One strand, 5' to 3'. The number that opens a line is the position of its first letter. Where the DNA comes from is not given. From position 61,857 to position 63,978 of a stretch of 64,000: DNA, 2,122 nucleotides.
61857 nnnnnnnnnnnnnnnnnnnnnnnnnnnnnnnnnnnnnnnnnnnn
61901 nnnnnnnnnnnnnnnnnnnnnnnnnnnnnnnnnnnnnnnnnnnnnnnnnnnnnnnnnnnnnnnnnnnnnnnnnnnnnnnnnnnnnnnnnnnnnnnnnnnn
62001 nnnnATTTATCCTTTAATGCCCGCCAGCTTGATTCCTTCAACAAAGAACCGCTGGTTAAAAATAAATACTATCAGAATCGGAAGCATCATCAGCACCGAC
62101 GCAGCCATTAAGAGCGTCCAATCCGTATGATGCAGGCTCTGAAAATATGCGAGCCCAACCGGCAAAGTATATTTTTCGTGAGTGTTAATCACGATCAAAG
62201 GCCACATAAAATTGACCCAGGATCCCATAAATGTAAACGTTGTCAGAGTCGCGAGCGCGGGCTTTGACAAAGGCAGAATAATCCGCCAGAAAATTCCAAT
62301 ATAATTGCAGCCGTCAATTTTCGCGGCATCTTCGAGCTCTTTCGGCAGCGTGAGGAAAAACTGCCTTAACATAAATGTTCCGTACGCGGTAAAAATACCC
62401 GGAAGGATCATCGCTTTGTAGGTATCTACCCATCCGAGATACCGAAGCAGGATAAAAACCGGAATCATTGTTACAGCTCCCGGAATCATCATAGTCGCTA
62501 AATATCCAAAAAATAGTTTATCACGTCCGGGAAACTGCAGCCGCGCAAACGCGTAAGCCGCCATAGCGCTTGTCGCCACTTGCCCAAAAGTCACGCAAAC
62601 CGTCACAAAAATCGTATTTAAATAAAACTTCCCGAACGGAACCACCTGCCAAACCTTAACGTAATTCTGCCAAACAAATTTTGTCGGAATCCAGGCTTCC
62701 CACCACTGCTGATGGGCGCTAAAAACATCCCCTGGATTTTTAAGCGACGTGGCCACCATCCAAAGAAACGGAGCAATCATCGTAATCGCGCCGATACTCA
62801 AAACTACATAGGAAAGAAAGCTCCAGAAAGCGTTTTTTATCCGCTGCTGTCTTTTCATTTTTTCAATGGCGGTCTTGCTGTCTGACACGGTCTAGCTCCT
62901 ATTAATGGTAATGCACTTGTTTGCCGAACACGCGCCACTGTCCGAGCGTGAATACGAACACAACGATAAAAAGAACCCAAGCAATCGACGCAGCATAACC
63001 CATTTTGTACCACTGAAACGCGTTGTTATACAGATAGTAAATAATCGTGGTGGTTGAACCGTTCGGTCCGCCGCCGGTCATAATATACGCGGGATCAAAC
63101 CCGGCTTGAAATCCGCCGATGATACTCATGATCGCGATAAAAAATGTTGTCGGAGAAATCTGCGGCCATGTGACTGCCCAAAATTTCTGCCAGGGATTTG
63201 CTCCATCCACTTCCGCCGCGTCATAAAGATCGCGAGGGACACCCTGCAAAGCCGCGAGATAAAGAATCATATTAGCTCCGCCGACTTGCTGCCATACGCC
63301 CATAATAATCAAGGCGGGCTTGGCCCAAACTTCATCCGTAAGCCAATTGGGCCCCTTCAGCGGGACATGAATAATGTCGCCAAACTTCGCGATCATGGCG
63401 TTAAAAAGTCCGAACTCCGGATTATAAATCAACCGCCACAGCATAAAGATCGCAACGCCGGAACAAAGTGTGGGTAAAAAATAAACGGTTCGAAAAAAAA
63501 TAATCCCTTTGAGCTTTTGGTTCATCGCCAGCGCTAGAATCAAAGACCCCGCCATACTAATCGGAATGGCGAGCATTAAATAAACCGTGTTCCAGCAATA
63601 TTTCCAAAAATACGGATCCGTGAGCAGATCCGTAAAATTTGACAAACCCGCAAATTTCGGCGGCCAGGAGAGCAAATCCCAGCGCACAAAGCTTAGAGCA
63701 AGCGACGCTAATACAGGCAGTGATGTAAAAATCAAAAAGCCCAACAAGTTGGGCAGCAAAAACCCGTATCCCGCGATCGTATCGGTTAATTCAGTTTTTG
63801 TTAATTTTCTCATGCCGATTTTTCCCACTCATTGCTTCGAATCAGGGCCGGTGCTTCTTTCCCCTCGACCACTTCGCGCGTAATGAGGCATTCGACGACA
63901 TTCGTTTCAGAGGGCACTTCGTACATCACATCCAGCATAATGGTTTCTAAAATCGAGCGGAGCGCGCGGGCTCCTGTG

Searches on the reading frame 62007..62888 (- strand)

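Call 60: search_protein_families(library=pfam, proteins=[window:62007-62888:-], max_evalue=0.00001)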
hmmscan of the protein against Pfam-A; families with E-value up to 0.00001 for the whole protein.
window:62007-62888:- (293 aa): 1 family
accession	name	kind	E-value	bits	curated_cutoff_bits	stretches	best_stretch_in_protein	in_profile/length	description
PF00528.27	BPD_transp_1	-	2.3e-17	63.8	26.4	1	116-284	11-180/184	Binding-protein-dependent transport system inner membrane component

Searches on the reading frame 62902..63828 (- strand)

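Call 60: search_protein_families(library=pfam, proteins=[window:62902-63828:-], max_evalue=0.00001)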
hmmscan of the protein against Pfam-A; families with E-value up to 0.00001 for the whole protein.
window:62902-63828:- (308 aa): 1 family
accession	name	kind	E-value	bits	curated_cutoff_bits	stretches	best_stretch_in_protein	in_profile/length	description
PF00528.27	BPD_transp_1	-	5.6e-13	49.5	26.4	1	96-292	6-173/184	Binding-protein-dependent transport system inner membrane component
